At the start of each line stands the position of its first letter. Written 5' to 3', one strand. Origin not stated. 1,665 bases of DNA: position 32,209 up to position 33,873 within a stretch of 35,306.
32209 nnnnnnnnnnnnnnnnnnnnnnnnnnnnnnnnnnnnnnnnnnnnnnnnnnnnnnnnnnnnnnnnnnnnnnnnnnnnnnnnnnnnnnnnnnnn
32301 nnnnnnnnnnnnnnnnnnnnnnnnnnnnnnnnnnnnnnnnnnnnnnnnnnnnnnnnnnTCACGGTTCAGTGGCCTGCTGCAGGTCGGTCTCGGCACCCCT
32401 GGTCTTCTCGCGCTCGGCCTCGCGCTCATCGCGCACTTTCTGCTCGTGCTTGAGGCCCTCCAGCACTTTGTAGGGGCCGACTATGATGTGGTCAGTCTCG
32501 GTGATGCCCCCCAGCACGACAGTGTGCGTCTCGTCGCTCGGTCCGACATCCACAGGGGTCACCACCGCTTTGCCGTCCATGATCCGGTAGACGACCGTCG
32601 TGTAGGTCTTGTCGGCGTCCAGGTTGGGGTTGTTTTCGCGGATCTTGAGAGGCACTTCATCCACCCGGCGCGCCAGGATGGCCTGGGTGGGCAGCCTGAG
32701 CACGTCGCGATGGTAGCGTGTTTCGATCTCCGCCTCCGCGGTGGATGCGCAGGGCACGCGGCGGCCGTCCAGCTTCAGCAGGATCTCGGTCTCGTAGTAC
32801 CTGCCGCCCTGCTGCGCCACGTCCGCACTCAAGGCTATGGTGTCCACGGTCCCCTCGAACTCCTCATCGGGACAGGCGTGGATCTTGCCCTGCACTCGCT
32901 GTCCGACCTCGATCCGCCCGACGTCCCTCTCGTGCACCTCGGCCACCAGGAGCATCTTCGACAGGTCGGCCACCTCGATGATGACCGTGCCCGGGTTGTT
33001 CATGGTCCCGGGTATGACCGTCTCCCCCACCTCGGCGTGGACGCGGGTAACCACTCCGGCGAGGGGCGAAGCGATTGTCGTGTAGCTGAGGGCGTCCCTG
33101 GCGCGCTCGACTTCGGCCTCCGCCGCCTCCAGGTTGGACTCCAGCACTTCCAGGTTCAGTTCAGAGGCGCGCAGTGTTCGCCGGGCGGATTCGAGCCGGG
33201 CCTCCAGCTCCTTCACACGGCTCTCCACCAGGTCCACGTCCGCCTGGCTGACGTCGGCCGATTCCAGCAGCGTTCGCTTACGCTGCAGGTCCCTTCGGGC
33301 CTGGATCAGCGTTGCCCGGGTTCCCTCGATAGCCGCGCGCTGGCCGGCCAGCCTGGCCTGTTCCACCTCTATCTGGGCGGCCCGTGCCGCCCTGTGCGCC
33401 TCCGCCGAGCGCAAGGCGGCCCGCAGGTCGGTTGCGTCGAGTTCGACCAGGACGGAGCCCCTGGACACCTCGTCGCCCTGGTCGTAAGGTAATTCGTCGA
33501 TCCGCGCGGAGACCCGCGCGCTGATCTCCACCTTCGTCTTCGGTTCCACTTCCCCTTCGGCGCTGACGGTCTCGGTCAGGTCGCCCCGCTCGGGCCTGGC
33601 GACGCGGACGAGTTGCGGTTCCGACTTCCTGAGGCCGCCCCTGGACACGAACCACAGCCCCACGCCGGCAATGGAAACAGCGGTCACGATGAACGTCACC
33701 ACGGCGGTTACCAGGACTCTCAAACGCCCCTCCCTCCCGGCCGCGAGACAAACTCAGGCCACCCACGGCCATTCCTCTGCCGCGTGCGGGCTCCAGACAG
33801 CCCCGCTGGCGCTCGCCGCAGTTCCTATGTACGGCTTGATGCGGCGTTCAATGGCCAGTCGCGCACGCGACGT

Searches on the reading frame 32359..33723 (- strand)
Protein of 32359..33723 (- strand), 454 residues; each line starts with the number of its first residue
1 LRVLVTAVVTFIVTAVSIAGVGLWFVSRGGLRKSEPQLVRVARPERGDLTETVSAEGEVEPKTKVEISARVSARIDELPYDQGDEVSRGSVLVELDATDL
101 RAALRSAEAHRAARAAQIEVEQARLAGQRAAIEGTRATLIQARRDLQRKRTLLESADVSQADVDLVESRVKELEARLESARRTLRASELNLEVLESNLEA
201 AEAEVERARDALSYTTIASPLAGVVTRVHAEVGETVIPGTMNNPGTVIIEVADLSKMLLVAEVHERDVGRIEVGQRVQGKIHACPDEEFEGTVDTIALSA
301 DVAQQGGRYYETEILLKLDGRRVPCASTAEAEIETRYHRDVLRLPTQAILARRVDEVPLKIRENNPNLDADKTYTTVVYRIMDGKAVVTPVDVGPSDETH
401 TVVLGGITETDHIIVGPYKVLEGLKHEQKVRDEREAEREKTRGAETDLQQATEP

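Call 40: search_protein_families(library=pfam, proteins=[window:32359-33723:-], max_evalue=0.001)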
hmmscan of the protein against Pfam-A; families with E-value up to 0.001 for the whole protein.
window:32359-33723:- (454 aa): 6 families
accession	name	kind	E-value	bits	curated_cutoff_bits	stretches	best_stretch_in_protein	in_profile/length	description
PF16576.10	HlyD_D23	-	2.6e-22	79.6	30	1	49-300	2-188/214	Barrel-sandwich domain of CusB or HlyD membrane-fusion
PF13437.12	HlyD_3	-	7.8e-11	43.1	22.2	1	216-314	1-91/106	HlyD family secretion protein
PF13533.13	Biotin_lipoyl_2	-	9.7e-08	32.1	29.8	1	65-96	1-32/32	Biotin-lipoyl like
PF00364.28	Biotin_lipoyl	-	4.9e-05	23.5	22.1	0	62-95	40-73/73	Biotin-requiring enzyme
PF12700.13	HlyD_2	-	7.3e-05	22.1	25.1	0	146-296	167-303/416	HlyD family secretion protein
PF12795.12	MscS_porin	-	0.00089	19.4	34.4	1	74-208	59-189/238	Mechanosensitive ion channel porin domain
